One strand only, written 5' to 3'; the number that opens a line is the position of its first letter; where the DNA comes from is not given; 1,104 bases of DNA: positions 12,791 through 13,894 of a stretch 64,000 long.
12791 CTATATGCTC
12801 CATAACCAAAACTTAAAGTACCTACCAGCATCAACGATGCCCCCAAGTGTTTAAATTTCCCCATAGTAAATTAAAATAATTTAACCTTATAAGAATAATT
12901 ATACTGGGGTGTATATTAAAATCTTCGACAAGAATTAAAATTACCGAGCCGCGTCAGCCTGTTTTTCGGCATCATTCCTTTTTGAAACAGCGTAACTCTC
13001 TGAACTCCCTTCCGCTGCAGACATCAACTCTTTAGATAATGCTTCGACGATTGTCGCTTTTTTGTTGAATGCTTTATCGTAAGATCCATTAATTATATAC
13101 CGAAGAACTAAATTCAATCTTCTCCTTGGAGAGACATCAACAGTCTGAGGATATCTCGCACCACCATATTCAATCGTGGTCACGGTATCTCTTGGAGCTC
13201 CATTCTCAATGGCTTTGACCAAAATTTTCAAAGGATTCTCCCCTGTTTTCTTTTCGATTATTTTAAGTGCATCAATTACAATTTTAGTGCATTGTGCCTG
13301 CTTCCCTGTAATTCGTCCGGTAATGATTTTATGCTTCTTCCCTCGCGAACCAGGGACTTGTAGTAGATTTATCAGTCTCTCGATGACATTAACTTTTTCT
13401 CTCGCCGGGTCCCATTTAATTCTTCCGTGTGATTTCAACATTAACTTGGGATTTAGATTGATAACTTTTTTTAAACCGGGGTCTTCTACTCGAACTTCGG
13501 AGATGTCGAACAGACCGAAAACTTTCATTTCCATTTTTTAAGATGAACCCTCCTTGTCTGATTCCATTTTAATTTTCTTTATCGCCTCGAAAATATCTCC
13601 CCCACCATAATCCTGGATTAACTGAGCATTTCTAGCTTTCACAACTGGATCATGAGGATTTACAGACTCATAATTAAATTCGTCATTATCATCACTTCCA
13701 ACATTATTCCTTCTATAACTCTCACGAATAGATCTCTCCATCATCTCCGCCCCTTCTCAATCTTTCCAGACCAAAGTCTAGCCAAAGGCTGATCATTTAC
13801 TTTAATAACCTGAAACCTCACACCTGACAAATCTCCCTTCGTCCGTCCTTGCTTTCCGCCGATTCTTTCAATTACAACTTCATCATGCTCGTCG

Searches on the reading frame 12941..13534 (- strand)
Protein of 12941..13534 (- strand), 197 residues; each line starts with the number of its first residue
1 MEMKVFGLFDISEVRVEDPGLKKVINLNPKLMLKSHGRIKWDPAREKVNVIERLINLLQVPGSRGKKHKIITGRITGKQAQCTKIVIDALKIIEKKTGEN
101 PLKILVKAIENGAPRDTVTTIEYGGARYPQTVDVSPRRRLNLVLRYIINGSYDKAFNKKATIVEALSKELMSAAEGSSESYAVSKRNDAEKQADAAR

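Call 13: search_protein_families(library=pfam, max_evalue=0.01, proteins=[window:12941-13534:-])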
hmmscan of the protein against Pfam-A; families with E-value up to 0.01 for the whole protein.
window:12941-13534:- (197 aa): 1 family
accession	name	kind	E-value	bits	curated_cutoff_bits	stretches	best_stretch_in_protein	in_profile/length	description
PF00177.27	Ribosomal_S7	-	1.2e-35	122.7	24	1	40-197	12-148/148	Ribosomal protein S7p/S5e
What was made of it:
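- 12941..13534 (-): Ribosomal protein S7. Its last ~47 nt (about 12944-12990) are the repeated 3' end. Pfam PF00177 (call 13).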

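Call 37: find_related_loci(query=window:12941-13534:-, collection=metagenome_contigs, flank=10000)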
Query window:12941-13534:- (197 aa) in metagenome_contigs; peptide patterns used: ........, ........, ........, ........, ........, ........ (x = any residue, [..] = any of these).
438 stretches matched a pattern; 210 encode a relative of the query (tblastn E <= 1e-3); the best 80 are kept; 80 distinct loci.
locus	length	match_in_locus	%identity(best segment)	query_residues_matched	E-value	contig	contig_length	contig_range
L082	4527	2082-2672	91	1-197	6e-121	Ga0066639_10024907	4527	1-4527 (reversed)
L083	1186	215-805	88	1-197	3e-128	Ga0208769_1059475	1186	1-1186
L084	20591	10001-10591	87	1-197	2e-117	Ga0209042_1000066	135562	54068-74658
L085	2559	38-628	88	1-197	6e-122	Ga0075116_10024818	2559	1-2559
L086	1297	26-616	87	1-197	2e-126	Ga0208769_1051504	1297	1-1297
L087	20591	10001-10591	87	1-197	1e-115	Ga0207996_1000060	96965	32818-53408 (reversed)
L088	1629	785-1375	85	1-197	1e-123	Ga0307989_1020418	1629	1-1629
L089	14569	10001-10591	85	1-197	3e-115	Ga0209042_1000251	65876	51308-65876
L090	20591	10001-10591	85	1-197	3e-115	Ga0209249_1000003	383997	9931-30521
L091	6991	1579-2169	86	1-197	9e-115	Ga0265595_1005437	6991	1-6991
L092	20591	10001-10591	86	1-197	9e-115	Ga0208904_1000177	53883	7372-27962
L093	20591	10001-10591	87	1-197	7e-115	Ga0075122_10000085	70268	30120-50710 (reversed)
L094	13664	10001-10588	86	2-197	7e-115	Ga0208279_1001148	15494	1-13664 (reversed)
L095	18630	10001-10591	86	1-197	9e-115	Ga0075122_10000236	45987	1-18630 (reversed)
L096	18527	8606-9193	86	2-197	1e-114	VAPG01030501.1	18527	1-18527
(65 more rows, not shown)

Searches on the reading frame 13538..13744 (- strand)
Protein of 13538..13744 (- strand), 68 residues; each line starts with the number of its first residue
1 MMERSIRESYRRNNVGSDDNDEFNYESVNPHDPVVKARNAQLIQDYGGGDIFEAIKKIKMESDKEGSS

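Call 53: search_protein_families(library=pfam, max_evalue=0.001, proteins=[window:13538-13744:-])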
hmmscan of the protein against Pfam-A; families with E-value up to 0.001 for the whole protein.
window:13538-13744:- (68 aa): 0 families

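Call 54: search_protein_families(library=phrogs, max_evalue=0.001, proteins=[window:13538-13744:-])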
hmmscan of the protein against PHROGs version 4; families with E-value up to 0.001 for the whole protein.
window:13538-13744:- (68 aa): 0 families
